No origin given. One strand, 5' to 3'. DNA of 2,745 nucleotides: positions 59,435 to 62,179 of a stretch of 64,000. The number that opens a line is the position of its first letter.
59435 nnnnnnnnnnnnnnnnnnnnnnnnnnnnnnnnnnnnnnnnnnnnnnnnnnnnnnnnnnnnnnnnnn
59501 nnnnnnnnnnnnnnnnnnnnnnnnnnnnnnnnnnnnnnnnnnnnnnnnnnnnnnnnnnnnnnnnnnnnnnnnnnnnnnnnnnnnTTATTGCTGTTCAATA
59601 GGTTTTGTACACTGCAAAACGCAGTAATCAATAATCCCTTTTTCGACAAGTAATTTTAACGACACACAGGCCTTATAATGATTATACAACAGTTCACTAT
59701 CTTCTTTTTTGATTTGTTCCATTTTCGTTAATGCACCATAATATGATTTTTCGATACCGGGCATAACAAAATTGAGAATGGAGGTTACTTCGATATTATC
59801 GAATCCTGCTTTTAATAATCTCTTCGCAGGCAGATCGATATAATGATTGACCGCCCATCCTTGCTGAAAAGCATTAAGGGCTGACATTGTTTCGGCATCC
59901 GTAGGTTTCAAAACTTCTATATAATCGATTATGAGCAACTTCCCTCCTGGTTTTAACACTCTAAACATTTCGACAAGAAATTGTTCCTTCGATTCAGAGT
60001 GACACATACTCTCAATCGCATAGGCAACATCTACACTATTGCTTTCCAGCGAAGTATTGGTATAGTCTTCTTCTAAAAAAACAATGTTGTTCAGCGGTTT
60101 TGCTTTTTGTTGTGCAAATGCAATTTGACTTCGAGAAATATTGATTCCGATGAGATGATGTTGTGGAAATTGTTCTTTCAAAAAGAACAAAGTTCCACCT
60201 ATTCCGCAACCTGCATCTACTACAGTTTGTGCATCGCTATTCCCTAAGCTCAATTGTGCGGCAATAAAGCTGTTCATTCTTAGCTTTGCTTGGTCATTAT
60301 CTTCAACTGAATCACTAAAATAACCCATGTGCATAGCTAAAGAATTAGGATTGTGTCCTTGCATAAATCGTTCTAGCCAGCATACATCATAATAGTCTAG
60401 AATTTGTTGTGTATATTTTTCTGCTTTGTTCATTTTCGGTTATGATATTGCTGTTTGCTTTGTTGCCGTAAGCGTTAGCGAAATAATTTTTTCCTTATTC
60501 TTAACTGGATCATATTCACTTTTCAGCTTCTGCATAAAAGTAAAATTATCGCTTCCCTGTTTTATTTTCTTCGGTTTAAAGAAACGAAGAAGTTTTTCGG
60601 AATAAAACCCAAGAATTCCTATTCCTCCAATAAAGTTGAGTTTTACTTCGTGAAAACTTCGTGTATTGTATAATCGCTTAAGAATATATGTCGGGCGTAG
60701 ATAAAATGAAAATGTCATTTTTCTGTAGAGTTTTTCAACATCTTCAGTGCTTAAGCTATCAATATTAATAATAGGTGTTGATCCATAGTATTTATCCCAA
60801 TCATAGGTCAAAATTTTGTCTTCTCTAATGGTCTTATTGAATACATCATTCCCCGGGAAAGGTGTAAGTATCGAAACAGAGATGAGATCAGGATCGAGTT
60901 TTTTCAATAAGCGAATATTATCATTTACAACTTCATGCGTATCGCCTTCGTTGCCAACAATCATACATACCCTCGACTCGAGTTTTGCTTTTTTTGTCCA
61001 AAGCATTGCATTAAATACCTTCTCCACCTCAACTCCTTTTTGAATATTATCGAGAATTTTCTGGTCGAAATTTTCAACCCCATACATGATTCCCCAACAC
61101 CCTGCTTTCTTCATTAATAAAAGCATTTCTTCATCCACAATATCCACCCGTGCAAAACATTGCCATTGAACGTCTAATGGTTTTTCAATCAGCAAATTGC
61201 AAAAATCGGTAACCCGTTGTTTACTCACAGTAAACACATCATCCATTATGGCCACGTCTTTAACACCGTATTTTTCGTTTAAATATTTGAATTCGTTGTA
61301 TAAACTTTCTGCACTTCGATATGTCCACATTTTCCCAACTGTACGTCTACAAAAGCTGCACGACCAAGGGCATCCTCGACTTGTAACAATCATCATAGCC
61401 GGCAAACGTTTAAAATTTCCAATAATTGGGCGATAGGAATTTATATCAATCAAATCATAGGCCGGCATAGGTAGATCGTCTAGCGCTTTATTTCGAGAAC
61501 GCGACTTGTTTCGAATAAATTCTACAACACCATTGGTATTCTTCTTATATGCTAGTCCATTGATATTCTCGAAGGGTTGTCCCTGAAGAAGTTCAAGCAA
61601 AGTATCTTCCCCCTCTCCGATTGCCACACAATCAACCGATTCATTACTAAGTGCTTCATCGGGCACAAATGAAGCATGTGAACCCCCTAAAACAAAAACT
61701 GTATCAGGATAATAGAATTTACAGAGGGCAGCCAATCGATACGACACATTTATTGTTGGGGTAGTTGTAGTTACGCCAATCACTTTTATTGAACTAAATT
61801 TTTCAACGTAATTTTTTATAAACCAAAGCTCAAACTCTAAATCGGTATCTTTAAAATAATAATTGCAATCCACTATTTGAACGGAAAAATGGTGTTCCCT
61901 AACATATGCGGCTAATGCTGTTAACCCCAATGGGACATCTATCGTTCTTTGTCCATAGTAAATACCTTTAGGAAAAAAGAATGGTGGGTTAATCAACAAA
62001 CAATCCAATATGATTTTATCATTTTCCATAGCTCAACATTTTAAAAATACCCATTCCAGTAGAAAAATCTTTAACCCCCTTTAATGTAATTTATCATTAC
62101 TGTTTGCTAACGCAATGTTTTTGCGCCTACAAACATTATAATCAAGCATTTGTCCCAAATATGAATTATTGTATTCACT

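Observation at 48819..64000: Accessory locus joining polyprenyl-phosphate glycosylation parts to four Fe(II)/2OG oxygenases and a B12-radical SAM/methyltransferase pair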

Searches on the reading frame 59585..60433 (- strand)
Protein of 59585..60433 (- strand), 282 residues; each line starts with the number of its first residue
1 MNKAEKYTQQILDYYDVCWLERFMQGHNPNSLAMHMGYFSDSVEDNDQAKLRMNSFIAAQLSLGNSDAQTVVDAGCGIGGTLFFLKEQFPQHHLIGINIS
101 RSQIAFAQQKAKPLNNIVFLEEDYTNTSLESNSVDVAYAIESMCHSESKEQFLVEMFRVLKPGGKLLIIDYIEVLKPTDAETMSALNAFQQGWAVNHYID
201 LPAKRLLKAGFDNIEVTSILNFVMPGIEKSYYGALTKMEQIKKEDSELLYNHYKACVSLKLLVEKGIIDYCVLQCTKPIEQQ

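Call 5: search_protein_families(library=pfam, proteins=[window:59585-60433:-], max_evalue=0.01)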
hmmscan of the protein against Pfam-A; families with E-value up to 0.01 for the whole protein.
window:59585-60433:- (282 aa): 13 families
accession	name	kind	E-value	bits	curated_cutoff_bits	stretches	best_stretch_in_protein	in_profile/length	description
PF08241.18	Methyltransf_11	-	1.9e-20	73.8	21.2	1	72-168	1-95/95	Methyltransferase domain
PF13847.12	Methyltransf_31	-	2e-20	73.4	27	1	66-178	2-118/145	Methyltransferase domain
PF13649.12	Methyltransf_25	-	1.4e-19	71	27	1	71-164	1-97/97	Methyltransferase domain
PF08242.18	Methyltransf_12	-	5e-16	59.7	30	1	72-166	1-98/98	Methyltransferase domain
PF13489.12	Methyltransf_23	-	3.3e-10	40.4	27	1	61-172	16-120/164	Methyltransferase domain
PF01209.24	Ubie_methyltran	-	8.6e-08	32.2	20.1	1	64-175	44-158/233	ubiE/COQ5 methyltransferase family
PF02353.26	CMAS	-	2.1e-07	31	27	1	5-177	4-172/273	Mycolic acid cyclopropane synthetase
PF02390.23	Methyltransf_4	-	3.7e-06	26.9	24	1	68-124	2-60/173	Putative methyltransferase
PF00891.24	Methyltransf_2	-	8.1e-05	22.5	22.3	1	66-181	61-177/210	O-methyltransferase domain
PF05175.20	MTS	-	0.00018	21.6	23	1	65-169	29-139/170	Methyltransferase small domain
PF05148.21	Methyltransf_8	-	0.00081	19.7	27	1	122-169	111-157/219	Hypothetical methyltransferase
PF20922.3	Anamorsin_N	-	0.0012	19.1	27.1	1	128-176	46-95/163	Anamorsin, N-terminal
PF01795.25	Methyltransf_5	-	0.0036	17.3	27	0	67-130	20-84/309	MraW methylase family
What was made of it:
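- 59585..60433 (-): Class I SAM methyltransferase, convergent with the fusion gene and overlapping it by 17 nt. Conserved core gene. Methyltransf_11/25/31 and CMAS hits (call 5).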

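Call 8: search_protein_families(library=ncbifam, proteins=[window:59585-60433:-], max_evalue=0.01)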
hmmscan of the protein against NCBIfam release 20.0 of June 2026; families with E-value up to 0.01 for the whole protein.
window:59585-60433:- (282 aa): 49 families (the best 25 are shown)
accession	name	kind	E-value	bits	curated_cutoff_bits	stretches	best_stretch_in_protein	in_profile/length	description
NF001244.0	PRK00216.1-5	equivalog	3e-14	52.9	216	1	64-173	45-158/236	bifunctional demethylmenaquinone methyltransferase/2-methoxy-6-polyprenyl-1,4-benzoquinol methylase UbiE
TIGR02072.1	BioC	equivalog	1.3e-13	51.3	184.95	1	65-171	32-135/244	malonyl-ACP O-methyltransferase BioC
NF045667.1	MTase_DVU1556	equivalog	1.5e-13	50.7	155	1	66-172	21-123/213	DVU_1556 family methyltransferase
NF008823.0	PRK11873.1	subfamily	8.9e-13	48.3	263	1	68-226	78-238/272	arsenite methyltransferase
TIGR01934.1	MenG_MenH_UbiE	subfamily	1.3e-12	47.6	158.35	1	64-175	36-148/223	ubiquinone/menaquinone biosynthesis methyltransferase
NF041537.1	ArsM_AhpD_UU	exception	1.8e-12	46.7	510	1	41-222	49-233/345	arsenite methyltransferase/AhpD domain selenoprotein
NF045825.1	FAmtase_mtf2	equivalog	1.1e-11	44.5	400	1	48-171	42-161/248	fatty-acid O-methyltransferase Mtf2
NF041536.1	ArsM_DUF2284_UU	exception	3e-11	42.3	575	1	60-218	68-229/459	arsenite methyltransferase/DUF2284 domain selenoprotein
NF045823.1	PthPhpthDimycoMt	equivalog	1.4e-10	40.8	300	1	43-172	45-170/256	phthiotriol/phenolphthiotriol dimycocerosates methyltransferase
NF047649.1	MTase_UXPK_star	exception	3.2e-10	39.5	460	1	36-222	45-234/283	methyltransferase/UXPK-star double selenoprotein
NF040539.1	AST_met_ArsM_2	exception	4.7e-10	39.7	240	1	65-254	54-244/262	putative arsinothricin biosynthesis methyltransferase ArsM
NF008686.0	PRK11705.1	equivalog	9.1e-10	38.1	400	1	37-168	140-265/383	cyclopropane fatty acyl phospholipid synthase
NF041943.1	GPPMT_Stmyces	equivalog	2.3e-09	37.5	400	1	67-169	77-180/272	geranyl diphosphate 2-C-methyltransferase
NF041675.1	sarc_dimgly_tmase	equivalog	3.5e-09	37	550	1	33-174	33-175/278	sarcosine/dimethylglycine N-methyltransferase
NF002463.0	PRK01683.1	equivalog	2e-08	34.2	297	1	65-168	29-128/258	trans-aconitate 2-methyltransferase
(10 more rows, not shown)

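Call 55: search_solved_structures(query=window:59585-60433:-, max_evalue=0.001)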
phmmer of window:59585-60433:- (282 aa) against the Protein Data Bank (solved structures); distinct sequences matched with E-value up to 0.001: 53.
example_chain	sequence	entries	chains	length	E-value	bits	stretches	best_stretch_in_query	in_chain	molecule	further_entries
5wp5_A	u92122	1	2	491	6.2e-21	78.5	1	66-217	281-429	Phosphomethylethanolamine N-methyltransferase 2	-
5wp4_A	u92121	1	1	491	9.4e-19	71.4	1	67-214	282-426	Phosphoethanolamine N-methyltransferase 1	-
3bus_A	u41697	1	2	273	1.2e-15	61.2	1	34-195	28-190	Methyltransferase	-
8zc8_A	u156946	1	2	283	5.9e-13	52.4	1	34-185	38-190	MitM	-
21zq_A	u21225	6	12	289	6.2e-13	52.3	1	34-185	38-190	MitM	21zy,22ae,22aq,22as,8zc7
6uv6_A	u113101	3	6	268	1.5e-12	51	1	34-198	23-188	D-glucose O-methyltransferase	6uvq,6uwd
5gm1_A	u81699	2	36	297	4.5e-12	49.5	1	48-183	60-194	O-methylransferase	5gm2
3uj6_A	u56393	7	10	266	3.7e-10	43.2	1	67-176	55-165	Phosphoethanolamine N-methyltransferase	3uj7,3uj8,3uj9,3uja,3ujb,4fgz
3ujd_A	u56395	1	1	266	3.8e-10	43.2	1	67-176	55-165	Phosphoethanolamine N-methyltransferase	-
1ve3_A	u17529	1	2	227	8e-10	42.1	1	70-172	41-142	hypothetical protein PH0226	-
4r6w_A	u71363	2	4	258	8.8e-10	42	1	67-176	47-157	Phosphoethanolamine N-methyltransferase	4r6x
3ujc_A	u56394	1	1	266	2.9e-09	40.3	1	67-176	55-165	Phosphoethanolamine N-methyltransferase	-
3mgg_A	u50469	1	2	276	9.2e-09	38.6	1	70-170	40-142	Methyltransferase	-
4pne_A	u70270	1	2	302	2.2e-08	37.4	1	29-175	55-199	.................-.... protein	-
4iv8_A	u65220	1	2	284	2.4e-08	37.3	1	70-224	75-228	Phosphoethanolamine N-methyltransferase,putative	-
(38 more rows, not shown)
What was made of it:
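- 59585..60433 (-): Closest PDB entries are phosphoethanolamine N-MT 5wp5 at 6e-21, RebM 3bus, MitM and glucose O-MT 6uv6 (call 55).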

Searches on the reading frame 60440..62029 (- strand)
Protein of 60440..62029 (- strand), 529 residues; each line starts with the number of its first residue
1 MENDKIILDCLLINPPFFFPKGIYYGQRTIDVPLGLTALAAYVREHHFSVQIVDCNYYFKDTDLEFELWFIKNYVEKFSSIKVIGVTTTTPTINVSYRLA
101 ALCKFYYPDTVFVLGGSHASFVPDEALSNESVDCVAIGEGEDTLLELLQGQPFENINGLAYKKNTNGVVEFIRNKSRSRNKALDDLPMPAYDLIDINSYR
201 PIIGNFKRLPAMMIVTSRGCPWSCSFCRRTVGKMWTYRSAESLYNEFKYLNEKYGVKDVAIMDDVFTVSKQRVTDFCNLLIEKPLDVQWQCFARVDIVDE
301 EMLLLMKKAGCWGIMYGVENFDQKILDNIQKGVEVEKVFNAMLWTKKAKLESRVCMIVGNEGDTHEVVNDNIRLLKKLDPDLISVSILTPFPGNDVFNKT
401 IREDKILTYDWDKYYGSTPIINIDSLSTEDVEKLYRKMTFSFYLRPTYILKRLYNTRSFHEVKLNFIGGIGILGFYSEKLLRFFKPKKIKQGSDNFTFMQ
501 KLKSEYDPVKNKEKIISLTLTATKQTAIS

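Call 5: search_protein_families(library=pfam, proteins=[window:60440-62029:-], max_evalue=0.01)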
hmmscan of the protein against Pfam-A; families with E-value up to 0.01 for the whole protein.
window:60440-62029:- (529 aa): 2 families
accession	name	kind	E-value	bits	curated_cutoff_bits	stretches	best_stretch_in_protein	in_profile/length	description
PF04055.27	Radical_SAM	-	3.1e-17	63.7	29.5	1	214-373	1-164/166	Radical SAM superfamily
PF02310.24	B12-binding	-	3.1e-16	59.7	32.1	1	33-147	14-120/121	B12 binding domain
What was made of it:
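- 60440..62029 (-): Class B (B12-binding) radical SAM enzyme with C220xxxC224xxC227. It is the most conserved gene of the cluster. B12-binding and Radical_SAM (call 5).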

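Call 8: search_protein_families(library=ncbifam, proteins=[window:60440-62029:-], max_evalue=0.01)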
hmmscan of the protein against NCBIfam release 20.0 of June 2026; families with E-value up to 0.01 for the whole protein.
window:60440-62029:- (529 aa): 27 families (the best 25 are shown)
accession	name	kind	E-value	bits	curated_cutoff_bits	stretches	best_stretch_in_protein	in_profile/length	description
TIGR03471.1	HpnJ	equivalog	7.3e-55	186.7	577.6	1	84-453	72-443/472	hopanoid biosynthesis associated radical SAM protein HpnJ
TIGR02026.1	BchE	equivalog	7.6e-47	160.3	481.35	1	82-460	65-444/497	magnesium-protoporphyrin IX monomethyl ester anaerobic oxidative cyclase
NF050148.1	rSAM_ApyD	equivalog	1.3e-45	156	750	1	33-410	25-400/645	RiPP biosynthesis radical SAM protein ApyD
TIGR04479.1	bcpD_PhpK_rSAM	subfamily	1.2e-39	136.1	600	1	36-385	75-416/504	PhpK family radical SAM P-methyltransferase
NF038361.1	rSAM_Sden_1168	equivalog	3.6e-38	131.4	575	1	11-436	66-509/560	Sden_1168 family B12-binding radical SAM P-methyltransferase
TIGR04367.1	HpnR_B12_rSAM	equivalog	4.3e-29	101.4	650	1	33-407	22-380/490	hopanoid C-3 methylase HpnR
TIGR04385.1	B12_rSAM_cofa1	equivalog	2.1e-28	99.7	450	1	33-378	20-364/438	B12 lower ligand biosynthesis radical SAM protein BzaD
TIGR03975.1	rSAM_ocin_1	subfamily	5e-28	97.9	281.85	1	79-378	127-430/606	RiPP maturation radical SAM C-methyltransferase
TIGR04295.1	B12_rSAM_oligo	hypoth_equivalog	2.4e-26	92.4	400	1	12-348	4-333/422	TIGR04295 family B12-binding domain-containing radical SAM protein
NF033070.1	rSAM_AprD4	equivalog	5.8e-26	91.4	500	1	182-434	169-423/456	AprD4 family radical SAM diol-dehydratase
TIGR04072.2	rSAM_ladder_B12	equivalog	1.3e-25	89.9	360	1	109-403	98-375/443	lipid biosynthesis B12-binding/radical SAM protein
TIGR04014.1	B12_SAM_MJ_0865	equivalog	1.1e-23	83.7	360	1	111-402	70-360/434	methyl-coenzyme M reductase glutamine C-methyltransferase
TIGR04013.1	B12_SAM_MJ_1487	hypoth_equivalog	3.8e-22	78.7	251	2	73-253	40-195/382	TIGR04013 family B12-binding domain/radical SAM domain-containing protein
NF033712.0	B12_rSAM_KedN5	subfamily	1e-15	57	700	1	95-282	77-266/624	KedN5 family methylcobalamin-dependent radical SAM C-methyltransferase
NF045585.1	rSAM_slr0320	equivalog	6e-13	48.1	775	1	103-355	132-384/511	photosystem II high light acclimation radical SAM protein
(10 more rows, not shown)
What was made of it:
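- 60440..62029 (-): Best NCBIfam hits are HpnJ at 187 bits (cutoff 578), BchE, ApyD and PhpK (call 8).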

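Call 10: find_encoding_contigs(protein=window:60440-62029:-, flank=10000, max_places=6)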
Protein window:60440-62029:- (529 aa): no gene with exactly this product is on record in the collection.

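Call 38: find_related_loci(query=A3, collection=genome_contigs, flank=10000)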
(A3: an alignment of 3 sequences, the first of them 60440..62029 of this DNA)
Query A3 (529 aa) in genome_contigs; peptide patterns used: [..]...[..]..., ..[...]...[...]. (x = any residue, [..] = any of these).
71 stretches matched a pattern; 1 encode a relative of the query (tblastn E <= 1e-3); 1 distinct loci.
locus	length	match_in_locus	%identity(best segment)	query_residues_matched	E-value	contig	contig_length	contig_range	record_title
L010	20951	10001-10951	26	94-403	9e-16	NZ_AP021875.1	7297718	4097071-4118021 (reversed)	Desulfosarcina widdelii strain PP31 chromosome, complete genome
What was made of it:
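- Tried and rejected: The scan with the rSAM alignment gave only a 26 % Desulfosarcina hit, L010, which I did not pursue (call 38).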

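Call 39: list_cluster_members(proteins=[P0001, P0008, window:60440-62029:-, window:59585-60433:-, window:51179-52126:-, window:53083-53814:+])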
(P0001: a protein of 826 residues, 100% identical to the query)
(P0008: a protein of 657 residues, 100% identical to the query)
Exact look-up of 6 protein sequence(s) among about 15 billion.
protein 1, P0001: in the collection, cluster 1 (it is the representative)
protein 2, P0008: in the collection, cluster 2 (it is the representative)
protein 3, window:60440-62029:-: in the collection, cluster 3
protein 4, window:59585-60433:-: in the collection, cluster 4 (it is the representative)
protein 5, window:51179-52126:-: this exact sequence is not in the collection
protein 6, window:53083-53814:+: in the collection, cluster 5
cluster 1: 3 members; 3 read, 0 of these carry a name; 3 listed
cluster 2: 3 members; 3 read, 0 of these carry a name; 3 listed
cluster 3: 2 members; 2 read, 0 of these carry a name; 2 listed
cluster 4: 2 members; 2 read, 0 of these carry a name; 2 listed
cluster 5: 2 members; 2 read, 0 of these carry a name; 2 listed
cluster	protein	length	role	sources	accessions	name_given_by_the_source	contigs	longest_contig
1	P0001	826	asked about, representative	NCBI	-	-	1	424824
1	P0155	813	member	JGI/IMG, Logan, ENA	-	-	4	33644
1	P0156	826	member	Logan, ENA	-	-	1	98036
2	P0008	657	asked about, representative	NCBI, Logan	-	-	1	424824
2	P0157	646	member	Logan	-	-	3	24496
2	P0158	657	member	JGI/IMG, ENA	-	-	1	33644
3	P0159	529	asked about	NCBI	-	-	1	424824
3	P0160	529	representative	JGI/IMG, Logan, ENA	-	-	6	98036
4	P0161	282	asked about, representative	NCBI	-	-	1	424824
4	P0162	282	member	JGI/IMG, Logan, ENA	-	-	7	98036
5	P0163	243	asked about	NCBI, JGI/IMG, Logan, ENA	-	-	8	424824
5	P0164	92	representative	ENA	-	-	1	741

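Call 56: search_solved_structures(query=window:60440-62029:-, max_evalue=0.01)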
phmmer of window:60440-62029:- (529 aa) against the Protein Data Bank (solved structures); distinct sequences matched with E-value up to 0.01: 3.
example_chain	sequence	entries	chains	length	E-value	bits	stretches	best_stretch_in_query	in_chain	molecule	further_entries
6fd2_B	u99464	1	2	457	2.4e-18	69.5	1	186-436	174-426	Putative apramycin biosynthetic oxidoreductase 4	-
9ccb_A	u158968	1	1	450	3.4e-11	45.9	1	115-398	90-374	Radical SAM core domain-containing protein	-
7kdx_A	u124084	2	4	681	3.4e-08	36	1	97-269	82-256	Methyltransferase TokK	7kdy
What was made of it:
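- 60440..62029 (-): PDB: AprD4 at 2e-18 and TokK (call 56).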
